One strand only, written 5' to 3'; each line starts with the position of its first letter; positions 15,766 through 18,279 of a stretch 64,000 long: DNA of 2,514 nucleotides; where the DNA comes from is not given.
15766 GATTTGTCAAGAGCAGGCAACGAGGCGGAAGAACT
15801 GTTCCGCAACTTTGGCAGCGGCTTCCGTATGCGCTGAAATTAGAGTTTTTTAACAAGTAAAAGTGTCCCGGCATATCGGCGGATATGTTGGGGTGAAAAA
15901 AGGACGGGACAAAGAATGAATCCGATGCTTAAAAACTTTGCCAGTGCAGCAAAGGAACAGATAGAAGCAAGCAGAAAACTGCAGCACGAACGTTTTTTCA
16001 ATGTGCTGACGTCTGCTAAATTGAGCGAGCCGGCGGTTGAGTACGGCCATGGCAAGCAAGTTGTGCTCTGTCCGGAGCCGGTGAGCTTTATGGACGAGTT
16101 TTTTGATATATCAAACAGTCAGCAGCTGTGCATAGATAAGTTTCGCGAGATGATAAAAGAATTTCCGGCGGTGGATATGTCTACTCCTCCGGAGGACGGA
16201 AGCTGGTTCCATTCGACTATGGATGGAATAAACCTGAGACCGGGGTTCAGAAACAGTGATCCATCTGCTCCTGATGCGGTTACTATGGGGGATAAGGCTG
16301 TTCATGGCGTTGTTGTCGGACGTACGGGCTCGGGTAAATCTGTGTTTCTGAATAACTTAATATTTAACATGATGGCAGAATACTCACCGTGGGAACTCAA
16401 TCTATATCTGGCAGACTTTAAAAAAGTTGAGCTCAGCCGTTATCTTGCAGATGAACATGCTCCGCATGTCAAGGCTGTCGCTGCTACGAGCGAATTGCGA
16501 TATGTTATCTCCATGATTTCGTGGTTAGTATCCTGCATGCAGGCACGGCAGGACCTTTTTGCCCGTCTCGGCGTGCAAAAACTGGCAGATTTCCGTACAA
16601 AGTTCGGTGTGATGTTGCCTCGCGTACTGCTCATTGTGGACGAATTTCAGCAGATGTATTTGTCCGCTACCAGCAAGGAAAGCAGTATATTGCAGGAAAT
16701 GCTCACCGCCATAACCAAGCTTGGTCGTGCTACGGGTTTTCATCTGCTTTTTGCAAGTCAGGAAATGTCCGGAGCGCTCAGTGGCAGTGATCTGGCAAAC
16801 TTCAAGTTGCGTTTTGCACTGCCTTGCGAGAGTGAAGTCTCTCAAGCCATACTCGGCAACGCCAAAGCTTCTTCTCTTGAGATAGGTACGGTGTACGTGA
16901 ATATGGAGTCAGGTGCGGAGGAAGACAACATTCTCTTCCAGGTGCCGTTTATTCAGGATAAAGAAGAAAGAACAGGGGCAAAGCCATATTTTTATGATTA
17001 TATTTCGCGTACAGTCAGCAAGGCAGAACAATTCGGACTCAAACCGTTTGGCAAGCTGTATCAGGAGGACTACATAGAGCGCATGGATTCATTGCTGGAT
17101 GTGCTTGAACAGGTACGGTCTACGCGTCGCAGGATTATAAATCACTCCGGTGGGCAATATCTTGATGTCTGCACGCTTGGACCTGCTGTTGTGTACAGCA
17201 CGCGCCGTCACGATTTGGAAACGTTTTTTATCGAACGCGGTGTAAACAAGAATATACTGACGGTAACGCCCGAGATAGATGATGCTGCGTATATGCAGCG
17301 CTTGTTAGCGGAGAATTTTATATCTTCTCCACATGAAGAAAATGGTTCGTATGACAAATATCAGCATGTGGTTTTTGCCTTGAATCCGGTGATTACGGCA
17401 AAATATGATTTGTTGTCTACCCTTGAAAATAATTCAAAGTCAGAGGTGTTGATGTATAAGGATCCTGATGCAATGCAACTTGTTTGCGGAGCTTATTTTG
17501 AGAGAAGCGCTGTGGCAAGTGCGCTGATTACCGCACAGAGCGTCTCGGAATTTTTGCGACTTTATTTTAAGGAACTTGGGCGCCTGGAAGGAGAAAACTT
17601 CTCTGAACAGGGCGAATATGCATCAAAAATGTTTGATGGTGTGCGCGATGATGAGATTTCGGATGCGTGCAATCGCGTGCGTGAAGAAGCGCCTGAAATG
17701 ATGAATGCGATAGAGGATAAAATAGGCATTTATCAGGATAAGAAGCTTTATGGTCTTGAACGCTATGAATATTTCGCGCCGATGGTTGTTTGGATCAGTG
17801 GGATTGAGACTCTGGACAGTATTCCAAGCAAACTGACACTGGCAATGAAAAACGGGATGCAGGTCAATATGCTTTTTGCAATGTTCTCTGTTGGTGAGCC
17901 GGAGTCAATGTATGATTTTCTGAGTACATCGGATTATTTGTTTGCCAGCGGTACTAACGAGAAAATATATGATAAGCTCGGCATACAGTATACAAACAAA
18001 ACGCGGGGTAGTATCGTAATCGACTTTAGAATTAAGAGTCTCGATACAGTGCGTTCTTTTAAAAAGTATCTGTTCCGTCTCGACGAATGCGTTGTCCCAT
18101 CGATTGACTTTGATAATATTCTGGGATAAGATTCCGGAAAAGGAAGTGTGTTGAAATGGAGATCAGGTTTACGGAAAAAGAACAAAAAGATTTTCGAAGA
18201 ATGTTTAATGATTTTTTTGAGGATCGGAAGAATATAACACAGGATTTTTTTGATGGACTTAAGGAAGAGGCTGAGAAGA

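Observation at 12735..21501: Five-gene operon built around a split FtsK/SpoIIIE (EssC-like) ATPase: candidate divergent type VII-like export/effector system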

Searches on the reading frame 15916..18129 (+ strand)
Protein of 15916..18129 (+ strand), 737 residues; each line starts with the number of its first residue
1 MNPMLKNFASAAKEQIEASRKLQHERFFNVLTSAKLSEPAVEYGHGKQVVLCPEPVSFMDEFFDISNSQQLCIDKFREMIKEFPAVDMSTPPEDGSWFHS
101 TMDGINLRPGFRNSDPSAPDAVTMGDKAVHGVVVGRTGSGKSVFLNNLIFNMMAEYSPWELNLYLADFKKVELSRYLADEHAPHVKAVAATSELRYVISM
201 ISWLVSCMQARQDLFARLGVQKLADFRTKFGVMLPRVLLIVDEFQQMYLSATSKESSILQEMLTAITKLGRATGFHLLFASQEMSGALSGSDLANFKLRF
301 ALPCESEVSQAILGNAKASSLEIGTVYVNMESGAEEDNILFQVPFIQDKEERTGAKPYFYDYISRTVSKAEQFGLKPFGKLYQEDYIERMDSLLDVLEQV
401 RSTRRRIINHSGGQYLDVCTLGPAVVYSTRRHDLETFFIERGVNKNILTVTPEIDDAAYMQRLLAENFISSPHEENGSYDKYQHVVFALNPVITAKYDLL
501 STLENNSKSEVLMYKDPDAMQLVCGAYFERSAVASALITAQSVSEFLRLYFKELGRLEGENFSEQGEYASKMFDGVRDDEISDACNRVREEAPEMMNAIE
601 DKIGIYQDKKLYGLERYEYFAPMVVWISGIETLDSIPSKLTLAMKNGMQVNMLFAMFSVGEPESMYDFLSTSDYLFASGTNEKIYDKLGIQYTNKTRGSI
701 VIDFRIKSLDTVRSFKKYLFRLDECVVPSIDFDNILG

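Call 3: search_protein_families(library=pfam, proteins=[window:15916-18129:+], max_evalue=1)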
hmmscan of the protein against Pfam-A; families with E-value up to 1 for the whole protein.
window:15916-18129:+ (737 aa): 9 families
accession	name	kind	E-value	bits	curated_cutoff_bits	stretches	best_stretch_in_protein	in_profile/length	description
PF01580.24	FtsK_SpoIIIE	-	3.2e-32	112.2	24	1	120-285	34-220/221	FtsK/SpoIIIE family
PF01637.24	ATPase_2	-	8.2e-05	22.9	33.2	1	132-269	24-142/225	ATPase domain predominantly from Archaea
PF04665.18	Pox_A32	-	0.00017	21.6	22.8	1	132-201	17-80/242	Poxvirus A32 protein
PF13401.12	AAA_22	-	0.00018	22.2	27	1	130-280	7-121/130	AAA domain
PF02456.21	Adeno_IVa2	-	0.006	15.9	21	1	121-158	80-117/370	Adenovirus IVa2 protein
PF13481.12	AAA_25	-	0.019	15.1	27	1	130-280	35-187/195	AAA domain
PF20703.3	nSTAND1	-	0.073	13.1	27.1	1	132-268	37-149/379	Novel STAND NTPase 1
PF20720.3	nSTAND3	-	0.13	12.4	27.2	1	121-161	10-51/155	Novel STAND NTPase 3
PF13191.12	AAA_16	-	0.2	12.5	32.6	1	130-262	26-155/167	AAA ATPase domain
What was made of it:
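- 15916..18129 (+): P3 (737 aa): soluble FtsK/SpoIIIE-family ATPase, the motor. Pfam FtsK_SpoIIIE 3e-32 (call 3).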

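Call 4: search_protein_families(library=ncbifam, proteins=[window:15916-18129:+], max_evalue=1)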
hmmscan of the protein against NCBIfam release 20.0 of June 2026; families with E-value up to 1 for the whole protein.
window:15916-18129:+ (737 aa): 7 families
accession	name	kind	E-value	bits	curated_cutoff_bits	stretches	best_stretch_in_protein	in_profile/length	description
TIGR03924.1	T7SS_EccC_a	equivalog_domain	6.1e-27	94.6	509.15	1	129-331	451-657/673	type VII secretion protein EccCa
TIGR03928.1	T7_EssCb_Firm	equivalog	3.4e-22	77.9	778.4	1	128-323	810-999/1296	type VII secretion protein EssC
TIGR03925.1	T7SS_EccC_b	equivalog_domain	9.5e-16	57.2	346.55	1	123-308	71-257/564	type VII secretion protein EccCb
NF007615.0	PRK10263.1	equivalog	2.4e-14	52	1566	2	126-229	1008-1107/1355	DNA translocase FtsK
TIGR03744.1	traC_PFL_4706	equivalog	0.0018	16.2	520.6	1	127-158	473-504/892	conjugative transfer ATPase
TIGR00929.1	VirB4_CagE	subfamily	0.026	12.7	643.1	1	130-153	439-462/792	VirB4 family type IV secretion/conjugal transfer ATPase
TIGR02746.1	TraC-F-type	equivalog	0.05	11.5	567.05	1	132-154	434-456/800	type IV secretion system protein TraC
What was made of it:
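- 15916..18129 (+): NCBIfam EccCa 6e-27 and EssC 3e-22, both partial (call 4).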

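Call 5: search_protein_families(library=padloc, proteins=[window:15916-18129:+], max_evalue=1)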
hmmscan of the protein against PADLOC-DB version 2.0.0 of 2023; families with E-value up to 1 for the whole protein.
window:15916-18129:+ (737 aa): 7 families
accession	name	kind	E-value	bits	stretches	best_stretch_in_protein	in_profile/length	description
PDLC02806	SspH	-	1e-21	74.2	1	127-350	1536-1757/1766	SspH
PDLC04140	mad8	-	7.3e-13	46.7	1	127-312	26-262/314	mads_8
PDLC02804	SspH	-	3.6e-11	39.3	1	129-347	1334-1550/1561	SspH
PDLC01055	HerA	-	1.9e-08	31.6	2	129-228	158-250/532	Type III coevolved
PDLC04105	HerA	-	0.0077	12.8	1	130-153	168-191/576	-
PDLC04102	HerA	-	0.013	11.9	1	237-285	506-554/654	-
PDLC04135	mad3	-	0.019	12.5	1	132-156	26-50/374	mads_3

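Call 9: search_solved_structures(query=window:15916-18129:+, max_evalue=0.01)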
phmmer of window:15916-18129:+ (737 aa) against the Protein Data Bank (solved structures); distinct sequences matched with E-value up to 0.01: 11.
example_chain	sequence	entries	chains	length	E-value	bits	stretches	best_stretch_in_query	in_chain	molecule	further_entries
4nh0_A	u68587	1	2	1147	3.9e-24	88.5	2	124-318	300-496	Cell divisionFtsK/SpoIIIE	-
2iuu_A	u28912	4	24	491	7e-16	61.3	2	123-229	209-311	DNA TRANSLOCASE FTSK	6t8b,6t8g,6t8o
2iut_A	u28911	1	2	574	1.1e-15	60.6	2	124-229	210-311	DNA TRANSLOCASE FTSK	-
9qks_G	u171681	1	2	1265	4.7e-15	58.5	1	128-335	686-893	ESX secretion system protein YukB,Green fluorescent protein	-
2ius_A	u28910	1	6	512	8.9e-15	57.6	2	126-231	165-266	DNA TRANSLOCASE FTSK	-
7np7_C1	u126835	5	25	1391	2.4e-14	56.2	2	124-345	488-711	ESX-5 secretion system protein EccC5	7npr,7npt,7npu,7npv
7b9f_C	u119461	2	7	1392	1.4e-10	43.7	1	125-314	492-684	EccC5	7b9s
4n1a_A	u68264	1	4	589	5.4e-09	38.5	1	108-315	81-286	Cell divisionFtsK/SpoIIIE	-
6o1w_A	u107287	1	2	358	3.5e-07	32.5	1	126-345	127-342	DNA translocase coupling protein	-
6o1x_A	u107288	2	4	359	3.6e-07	32.5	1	126-345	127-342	DNA translocase coupling protein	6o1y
6o1z_A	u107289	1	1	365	3.7e-07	32.4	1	126-346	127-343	DNA translocase coupling protein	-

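Call 10: search_protein_families(library=phrogs, proteins=[window:15916-18129:+], max_evalue=0.1)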
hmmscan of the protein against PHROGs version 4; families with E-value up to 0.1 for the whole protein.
window:15916-18129:+ (737 aa): 5 families
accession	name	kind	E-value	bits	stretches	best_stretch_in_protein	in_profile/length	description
phrog_1358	-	moron, auxiliary metabolic gene and host takeover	1.9e-41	142.6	1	126-362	601-830/1382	FtsK/SpoIIIE-like protein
phrog_3551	-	moron, auxiliary metabolic gene and host takeover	1.1e-25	90.8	1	127-290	435-589/758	FtsK/SpoIIIE-like protein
phrog_7035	-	unknown function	1.8e-07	30.9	2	236-286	492-541/969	-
phrog_31069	-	moron, auxiliary metabolic gene and host takeover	0.00018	21.1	1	127-275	300-448/742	FtsK/SpoIIIE-like protein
phrog_2666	-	head and packaging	0.00027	20.8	1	121-284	314-465/555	terminase large subunit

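Call 11: find_homologous_proteins(query=window:15916-18129:+)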
Query window:15916-18129:+ (737 aa): 477 proteins with E <= 0.001 among 8000 candidates; the best 120 are listed.
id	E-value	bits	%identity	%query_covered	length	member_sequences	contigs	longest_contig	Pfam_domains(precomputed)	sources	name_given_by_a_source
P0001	0.0e+0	1561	93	100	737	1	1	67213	PF01580.25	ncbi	-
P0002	0.0e+0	1532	92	100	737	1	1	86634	PF01580.25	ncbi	-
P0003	1.1e-228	780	49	100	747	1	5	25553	PF01580.25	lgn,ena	-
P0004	2.0e-227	775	50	100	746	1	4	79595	PF01580.25,PF01637.25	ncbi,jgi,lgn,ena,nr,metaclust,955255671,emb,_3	ncbi:MAG TPA: hypothetical protein GX396_01310 [Tissierellia bacterium]|nr:hypothetical protein [Tis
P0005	1.0e-226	773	50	99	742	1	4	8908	PF13401.13,PF01580.25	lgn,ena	-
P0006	5.9e-213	728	45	93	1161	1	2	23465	PF01935.24,PF05729.19,PF00910.29,PF13401.13,PF20703.4,PF01580.25,PF01637.25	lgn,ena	-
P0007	2.6e-210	719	44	93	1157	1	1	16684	PF13401.13,PF01580.25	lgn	-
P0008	2.6e-207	709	45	94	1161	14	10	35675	PF13401.13,PF01580.25,PF01637.25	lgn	-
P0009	7.1e-200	684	47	95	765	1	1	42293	PF01580.25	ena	-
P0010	1.2e-198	680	42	93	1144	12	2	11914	PF01580.25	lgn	-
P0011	1.4e-198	680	43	96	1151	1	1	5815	PF04665.19,PF00004.36,PF13401.13,PF01580.25,PF25199.2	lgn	-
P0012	3.5e-196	672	46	98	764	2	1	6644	PF01580.25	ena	-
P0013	5.7e-192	658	46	94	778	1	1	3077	PF01580.25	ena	-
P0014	9.9e-192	657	42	93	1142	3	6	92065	PF05729.19,PF13401.13,PF01580.25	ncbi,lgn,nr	ncbi:MAG: hypothetical protein HFG54_10890 [Lachnospiraceae bacterium]|nr:hypothetical protein [Lach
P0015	1.2e-190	654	45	96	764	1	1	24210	PF01580.25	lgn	-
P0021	8.0e-188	644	45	100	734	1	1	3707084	PF01580.25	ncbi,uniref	ncbi:FtsK/SpoIIIE domain-containing protein [Sporosarcina sp. FA9]|uniref:FtsK/SpoIIIE domain-contai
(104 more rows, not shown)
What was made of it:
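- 15916..18129 (+): At least 477 homologous clusters at 40-50% identity over the full length (call 11).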

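Call 12: find_encoding_contigs(protein=P0021, flank=10000, max_places=2)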
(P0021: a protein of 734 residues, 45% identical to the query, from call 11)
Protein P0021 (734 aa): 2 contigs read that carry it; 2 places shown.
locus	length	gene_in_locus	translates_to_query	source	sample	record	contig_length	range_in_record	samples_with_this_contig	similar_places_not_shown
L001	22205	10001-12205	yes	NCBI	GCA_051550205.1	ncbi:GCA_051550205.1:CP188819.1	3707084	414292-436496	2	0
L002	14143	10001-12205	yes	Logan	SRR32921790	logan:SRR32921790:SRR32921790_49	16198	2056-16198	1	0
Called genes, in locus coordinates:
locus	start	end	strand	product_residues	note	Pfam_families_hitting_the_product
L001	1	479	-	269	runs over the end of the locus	PF07883:Cupin_2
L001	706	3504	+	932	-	PF00395:SLH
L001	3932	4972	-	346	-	PF04754:Transposase_31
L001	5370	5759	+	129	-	-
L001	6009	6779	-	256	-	PF01939:NucS_C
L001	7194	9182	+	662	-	-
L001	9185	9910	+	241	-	-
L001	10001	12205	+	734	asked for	PF01580:FtsK_SpoIIIE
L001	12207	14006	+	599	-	-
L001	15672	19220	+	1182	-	PF02368:Big_2 (weak)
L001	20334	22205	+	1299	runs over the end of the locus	PF00082:Peptidase_S8, PF02225:PA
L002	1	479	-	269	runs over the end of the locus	PF07883:Cupin_2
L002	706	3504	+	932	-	PF00395:SLH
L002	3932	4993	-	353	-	PF04754:Transposase_31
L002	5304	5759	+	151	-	-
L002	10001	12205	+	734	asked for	PF01580:FtsK_SpoIIIE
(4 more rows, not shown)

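Call 13: find_encoding_contigs(protein=P0014, flank=10000, max_places=2)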
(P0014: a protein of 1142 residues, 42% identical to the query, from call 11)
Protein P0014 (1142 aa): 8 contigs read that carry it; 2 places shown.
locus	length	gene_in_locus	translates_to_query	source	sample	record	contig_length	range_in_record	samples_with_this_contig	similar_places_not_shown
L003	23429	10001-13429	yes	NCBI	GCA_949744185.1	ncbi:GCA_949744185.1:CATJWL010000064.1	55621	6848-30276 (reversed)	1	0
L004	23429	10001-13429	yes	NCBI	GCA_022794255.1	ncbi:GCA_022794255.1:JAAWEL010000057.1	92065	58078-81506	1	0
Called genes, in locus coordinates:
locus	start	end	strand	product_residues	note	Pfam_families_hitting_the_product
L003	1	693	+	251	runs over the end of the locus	PF00929:RNase_T, PF13482:RNase_H_2 (faint)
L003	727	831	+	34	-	-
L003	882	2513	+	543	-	PF12229:PG_binding_4, PF04294:VanW, PF07501:G5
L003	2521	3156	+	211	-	-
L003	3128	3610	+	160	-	PF01037:AsnC_trans_reg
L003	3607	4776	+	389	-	PF00155:Aminotran_1_2, PF00266:Aminotran_5, PF01041:DegT_DnrJ_EryC1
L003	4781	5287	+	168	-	PF00588:SpoU_methylase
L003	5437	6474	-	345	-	PF00248:Aldo_ket_red, PF13187:Fer4_9 (weak), PF13534:Fer4_17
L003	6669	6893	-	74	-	PF12844:HTH_19, PF13560:HTH_31 (weak), PF01381:HTH_3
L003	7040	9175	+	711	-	-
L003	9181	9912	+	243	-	-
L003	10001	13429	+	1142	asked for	PF01580:FtsK_SpoIIIE, PF05729:NACHT (faint), PF13401:AAA_22 (faint), PF01580:FtsK_SpoIIIE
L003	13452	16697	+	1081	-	PF03496:ADPrib_exo_Tox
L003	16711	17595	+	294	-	-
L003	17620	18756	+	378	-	-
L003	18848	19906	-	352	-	PF00150:Cellulase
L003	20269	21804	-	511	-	PF00501:AMP-binding, PF13193:AMP-binding_C (weak)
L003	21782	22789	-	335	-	PF01012:ETF, PF00766:ETF_alpha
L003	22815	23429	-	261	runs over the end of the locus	PF01012:ETF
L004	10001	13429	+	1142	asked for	PF01580:FtsK_SpoIIIE, PF05729:NACHT (faint), PF13401:AAA_22 (faint), PF01580:FtsK_SpoIIIE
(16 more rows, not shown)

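Call 14: find_encoding_contigs(protein=P0004, flank=10000, max_places=2)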
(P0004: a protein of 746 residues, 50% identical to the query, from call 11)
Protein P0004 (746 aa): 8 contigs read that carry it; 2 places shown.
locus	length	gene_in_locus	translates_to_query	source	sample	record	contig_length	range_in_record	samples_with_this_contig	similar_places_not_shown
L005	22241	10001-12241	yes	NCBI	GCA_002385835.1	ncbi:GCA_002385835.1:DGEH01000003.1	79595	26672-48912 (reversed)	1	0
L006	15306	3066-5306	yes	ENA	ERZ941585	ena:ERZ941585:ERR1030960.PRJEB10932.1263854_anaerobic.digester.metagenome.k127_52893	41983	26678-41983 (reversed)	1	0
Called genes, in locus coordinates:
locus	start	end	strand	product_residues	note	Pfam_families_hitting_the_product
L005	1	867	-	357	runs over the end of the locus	PF01594:AI-2E_transport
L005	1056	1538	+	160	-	PF01257:2Fe-2S_thioredx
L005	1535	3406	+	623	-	PF01512:Complex1_51K, PF10531:SLBB (weak), PF10589:NADH_4Fe-4S, PF12838:Fer4_7, PF00037:Fer4 (weak), PF13187:Fer4_9, PF13237:Fer4_10, PF00037:Fer4, +5 more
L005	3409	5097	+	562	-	PF00111:Fer2 (weak), PF13510:Fer2_4, PF10588:NADH-G_4Fe-4S_3, PF14697:Fer4_21 (weak), PF22117:Fer4_Nqo3 (weak), PF12838:Fer4_7, PF00037:Fer4 (weak), PF02906:Fe_hyd_lg_C, +1 more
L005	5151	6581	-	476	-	PF03323:GerA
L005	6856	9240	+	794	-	-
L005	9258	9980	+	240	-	-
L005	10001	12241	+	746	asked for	PF01580:FtsK_SpoIIIE, PF01637:ATPase_2 (faint)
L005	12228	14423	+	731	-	-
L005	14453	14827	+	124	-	PF01906:YbjQ_1, PF23025:YbjQ_2 (weak)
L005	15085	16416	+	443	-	PF00989:PAS (weak), PF08448:PAS_4 (weak), PF13188:PAS_8 (weak), PF13426:PAS_9 (weak), PF00158:Sigma54_activat, PF14532:Sigma54_activ_2, PF00004:AAA (weak), PF25601:AAA_lid_14, +1 more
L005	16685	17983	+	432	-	PF03553:Na_H_antiporter (weak), PF03600:CitMHS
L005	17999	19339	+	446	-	PF07287:AtuA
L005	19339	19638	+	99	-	PF23544:AtuA_ferredoxin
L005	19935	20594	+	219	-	PF00702:Hydrolase, PF12710:HAD (weak), PF13419:HAD_2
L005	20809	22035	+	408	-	PF22694:CtpB_N-like, PF00595:PDZ, PF13180:PDZ_2, PF17820:PDZ_6, PF03572:Peptidase_S41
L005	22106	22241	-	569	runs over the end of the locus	PF01841:Transglut_core, PF07833:Cu_amine_oxidN1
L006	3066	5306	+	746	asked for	PF01580:FtsK_SpoIIIE, PF01637:ATPase_2 (faint)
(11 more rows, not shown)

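Call 19: find_related_loci(query=A1, collection=genome_contigs, flank=10000)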
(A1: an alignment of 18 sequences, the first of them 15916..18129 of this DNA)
Query A1 (737 aa) in genome_contigs; peptide patterns used: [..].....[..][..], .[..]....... (x = any residue, [..] = any of these).
600 stretches matched a pattern (row limit reached: there are more); 526 encode a relative of the query (tblastn E <= 1e-3); the best 80 are kept; 80 distinct loci.
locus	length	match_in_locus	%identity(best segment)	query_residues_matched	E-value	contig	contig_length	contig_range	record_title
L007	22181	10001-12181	45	4-737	0e+0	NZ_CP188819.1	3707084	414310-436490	Sporosarcina sp. FA9 chromosome, complete genome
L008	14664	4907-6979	45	46-736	0e+0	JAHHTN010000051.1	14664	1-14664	MAG: Faecalimonas sp. isolate MAG083 MAG083_51, whole genome shotgun sequence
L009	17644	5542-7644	45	45-736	0e+0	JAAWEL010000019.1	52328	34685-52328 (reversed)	MAG: Lachnospiraceae bacterium isolate ABMPRH_194_1 k141_460505, whole genome shotgun sequence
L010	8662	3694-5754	42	46-737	3e-164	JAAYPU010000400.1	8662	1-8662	MAG: Clostridiales bacterium isolate AS22ysBPME_288 222344_AS22, whole genome shotgun sequence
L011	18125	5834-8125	39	20-737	6e-162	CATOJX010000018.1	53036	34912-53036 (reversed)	MAG TPA_asm: uncultured Lachnospiraceae bacterium isolate MGG29070_1680015493 genome assembly, contig: SRR9205165_447, w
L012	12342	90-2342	40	24-737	1e-160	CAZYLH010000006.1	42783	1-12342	MAG TPA_asm: uncultured Lachnospiraceae bacterium isolate SRP141132_co3_281 genome assembly, contig: NODE_488_length_427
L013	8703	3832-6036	43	97-734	3e-118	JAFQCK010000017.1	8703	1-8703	MAG: Lachnospiraceae bacterium isolate RGIG1692 Goat_Cecum-2__c47538, whole genome shotgun sequence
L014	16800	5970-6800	33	87-348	7e-30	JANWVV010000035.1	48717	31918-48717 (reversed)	MAG: Gemmataceae bacterium isolate SKYG125 NODE_35_length_48717_cov_41.606826, whole genome shotgun sequence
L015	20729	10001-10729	31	126-352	8e-28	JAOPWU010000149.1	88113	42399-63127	MAG: Mycobacterium sp. isolate RYN_182 scaffold_288467, whole genome shotgun sequence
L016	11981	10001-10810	29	126-397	2e-25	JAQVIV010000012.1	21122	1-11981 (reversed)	MAG: Candidatus Shapirobacteria bacterium isolate STE_48 NODE_5455_length_21122_cov_8.473970_Sandtown_E, whole genome sh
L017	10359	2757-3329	35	126-321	2e-24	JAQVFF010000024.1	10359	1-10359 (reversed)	MAG: Candidatus Shapirobacteria bacterium isolate STE_152 NODE_16493_length_10359_cov_2.846853_Sandtown_E, whole genome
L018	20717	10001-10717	31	127-363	1e-23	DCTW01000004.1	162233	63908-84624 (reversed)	MAG TPA_asm: Candidatus Woesebacteria bacterium UBA1430 UBA1430_contig_24435, whole genome shotgun sequence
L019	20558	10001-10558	32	130-321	2e-23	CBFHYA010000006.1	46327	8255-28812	MAG: Candidatus Izemoplasmataceae bacterium isolate AGTU_53_bin_26_strict genome assembly, contig: AGTU_53_bin_26_strict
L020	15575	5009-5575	32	130-324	6e-23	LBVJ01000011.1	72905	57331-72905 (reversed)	MAG: Candidatus Woesebacteria bacterium GW2011_GWA1_38_8 UT06_C0011, whole genome shotgun sequence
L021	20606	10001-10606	32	127-321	6e-23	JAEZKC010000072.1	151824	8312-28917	MAG: Fibrobacteres bacterium isolate OH_CDB_25 k127_1339466, whole genome shotgun sequence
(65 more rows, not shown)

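Call 32: search_protein_families(library=pfam, proteins=[L001:12207-14006:+, L005:12228-14423:+, L008:6969-9206:+, L009:7719-9788:+, L008:9874-12957:+, L009:10684-13743:+, L010:5775-7184:+], max_evalue=0.05)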
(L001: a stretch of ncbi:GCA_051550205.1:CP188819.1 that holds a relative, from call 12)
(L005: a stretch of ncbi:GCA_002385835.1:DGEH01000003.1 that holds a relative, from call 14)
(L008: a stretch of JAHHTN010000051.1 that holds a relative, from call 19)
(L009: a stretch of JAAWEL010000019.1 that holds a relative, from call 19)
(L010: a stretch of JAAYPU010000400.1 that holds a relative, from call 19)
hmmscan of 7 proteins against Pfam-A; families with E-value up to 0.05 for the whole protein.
L001:12207-14006:+ (599 aa): 0 families

L005:12228-14423:+ (731 aa): 0 families

L008:6969-9206:+ (745 aa): 1 family
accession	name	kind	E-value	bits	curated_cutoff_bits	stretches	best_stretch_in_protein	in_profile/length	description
PF22130.1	Phage_gp38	-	0.019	15.6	27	0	222-256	10-41/58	Lactococcus phage gp38-like protein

L009:7719-9788:+ (689 aa): 2 families
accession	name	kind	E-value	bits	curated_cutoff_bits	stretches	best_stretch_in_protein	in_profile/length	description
PF15644.12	Gln_amidase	-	3.6e-16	60.7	24.1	1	530-653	2-114/114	Papain fold toxin 1, glutamine deamidase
PF25310.1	VG15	-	0.0016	19.1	26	1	12-122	4-113/212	VG15 protein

L008:9874-12957:+ (1027 aa): 1 family
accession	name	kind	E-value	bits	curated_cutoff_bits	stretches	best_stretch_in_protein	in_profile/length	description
PF08238.18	Sel1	-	2.9e-23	81.9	30.7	3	59-92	3-36/36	Sel1 repeat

L009:10684-13743:+ (1019 aa): 1 family
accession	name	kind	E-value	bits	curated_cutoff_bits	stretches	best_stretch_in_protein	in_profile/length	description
PF08238.18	Sel1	-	2.1e-24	85.5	30.7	3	89-123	2-36/36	Sel1 repeat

L010:5775-7184:+ (469 aa): 0 families
